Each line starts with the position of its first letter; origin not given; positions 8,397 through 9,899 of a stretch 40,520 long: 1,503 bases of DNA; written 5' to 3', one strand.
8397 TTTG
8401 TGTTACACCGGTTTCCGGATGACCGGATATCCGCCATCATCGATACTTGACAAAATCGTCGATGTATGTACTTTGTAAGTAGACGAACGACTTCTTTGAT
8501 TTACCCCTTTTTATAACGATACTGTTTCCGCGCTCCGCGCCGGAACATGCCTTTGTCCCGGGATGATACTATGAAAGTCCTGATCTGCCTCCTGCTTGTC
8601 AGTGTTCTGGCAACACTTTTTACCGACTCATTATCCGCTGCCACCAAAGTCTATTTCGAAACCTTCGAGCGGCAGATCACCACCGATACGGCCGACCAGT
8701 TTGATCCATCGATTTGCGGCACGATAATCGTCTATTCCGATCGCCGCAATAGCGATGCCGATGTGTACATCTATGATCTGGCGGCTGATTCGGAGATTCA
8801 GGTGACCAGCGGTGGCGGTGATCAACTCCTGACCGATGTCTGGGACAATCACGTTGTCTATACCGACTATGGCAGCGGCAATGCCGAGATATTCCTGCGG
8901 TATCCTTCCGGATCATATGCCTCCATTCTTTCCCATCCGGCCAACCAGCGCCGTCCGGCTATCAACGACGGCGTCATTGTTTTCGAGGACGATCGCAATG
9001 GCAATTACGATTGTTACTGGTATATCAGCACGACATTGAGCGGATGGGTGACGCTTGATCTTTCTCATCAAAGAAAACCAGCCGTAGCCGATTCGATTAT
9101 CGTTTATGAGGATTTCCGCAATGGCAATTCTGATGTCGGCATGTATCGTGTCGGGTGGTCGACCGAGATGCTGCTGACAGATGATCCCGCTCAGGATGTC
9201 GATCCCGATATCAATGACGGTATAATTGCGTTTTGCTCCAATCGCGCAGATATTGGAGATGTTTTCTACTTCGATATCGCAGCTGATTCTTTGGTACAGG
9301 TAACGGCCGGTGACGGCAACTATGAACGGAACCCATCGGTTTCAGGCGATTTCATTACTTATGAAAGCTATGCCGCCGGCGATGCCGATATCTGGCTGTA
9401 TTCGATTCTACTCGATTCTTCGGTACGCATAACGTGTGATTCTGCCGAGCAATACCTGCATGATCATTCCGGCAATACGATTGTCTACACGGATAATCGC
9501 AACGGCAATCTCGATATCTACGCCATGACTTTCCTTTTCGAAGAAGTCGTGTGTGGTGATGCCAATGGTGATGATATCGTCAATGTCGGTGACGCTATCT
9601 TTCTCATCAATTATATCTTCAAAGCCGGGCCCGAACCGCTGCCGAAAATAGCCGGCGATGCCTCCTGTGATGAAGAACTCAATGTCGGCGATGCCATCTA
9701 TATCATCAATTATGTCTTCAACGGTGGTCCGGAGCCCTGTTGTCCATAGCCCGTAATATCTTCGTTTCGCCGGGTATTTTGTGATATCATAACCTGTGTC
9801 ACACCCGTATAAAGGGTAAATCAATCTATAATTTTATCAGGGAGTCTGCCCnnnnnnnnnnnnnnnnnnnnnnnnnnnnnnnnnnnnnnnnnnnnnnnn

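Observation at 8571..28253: Four unrelated secreted proteins share a type-I dockerin-like module bracketed by Cys; no cohesin partner visible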

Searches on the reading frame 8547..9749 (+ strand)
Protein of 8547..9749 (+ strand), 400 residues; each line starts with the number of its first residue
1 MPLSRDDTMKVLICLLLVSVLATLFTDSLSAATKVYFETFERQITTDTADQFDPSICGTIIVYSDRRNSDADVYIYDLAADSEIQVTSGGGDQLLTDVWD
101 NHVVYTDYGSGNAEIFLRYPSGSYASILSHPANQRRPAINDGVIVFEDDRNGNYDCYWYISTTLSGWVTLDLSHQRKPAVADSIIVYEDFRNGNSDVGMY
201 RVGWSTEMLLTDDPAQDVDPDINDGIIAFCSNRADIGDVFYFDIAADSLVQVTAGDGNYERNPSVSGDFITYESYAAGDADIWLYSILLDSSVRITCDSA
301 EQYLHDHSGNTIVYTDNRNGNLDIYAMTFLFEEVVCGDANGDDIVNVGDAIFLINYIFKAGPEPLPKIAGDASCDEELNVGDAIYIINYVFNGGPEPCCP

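Call 7: search_protein_families(library=pfam, proteins=[window:8547-9749:+], max_evalue=0.01)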
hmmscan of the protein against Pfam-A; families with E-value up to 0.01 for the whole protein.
window:8547-9749:+ (400 aa): 3 families
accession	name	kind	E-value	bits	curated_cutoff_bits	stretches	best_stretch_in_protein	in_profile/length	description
PF07676.18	PD40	-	1.1e-05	25.6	20.9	0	309-325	20-37/38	WD40-like Beta Propeller Repeat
PF00404.24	Dockerin_1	-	1.4e-05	25.6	22.9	1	337-390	2-56/57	Dockerin type I domain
PF00930.27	DPPIV_N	-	0.0098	15.1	22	0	69-99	61-91/354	Dipeptidyl peptidase IV (DPP IV) N-terminal region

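Call 8: search_protein_families(library=ncbifam, proteins=[window:8547-9749:+], max_evalue=0.01)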
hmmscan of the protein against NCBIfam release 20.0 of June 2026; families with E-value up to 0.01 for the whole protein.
window:8547-9749:+ (400 aa): 4 families
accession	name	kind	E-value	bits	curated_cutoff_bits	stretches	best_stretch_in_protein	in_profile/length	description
TIGR04275.1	beta_prop_Msarc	repeat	2.9e-57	190.1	85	6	41-79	1-39/40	beta-propeller repeat protein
TIGR02800.1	propeller_TolB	equivalog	5.5e-11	42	343.15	2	191-327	255-395/418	Tol-Pal system beta propeller repeat protein TolB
NF002183.0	PRK01029.1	equivalog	1.2e-07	31.2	405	1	226-302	340-417/429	Tol-Pal system protein TolB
NF003124.0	PRK04043.1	equivalog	0.00017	20.6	428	0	192-317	254-387/419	Tol-Pal system protein TolB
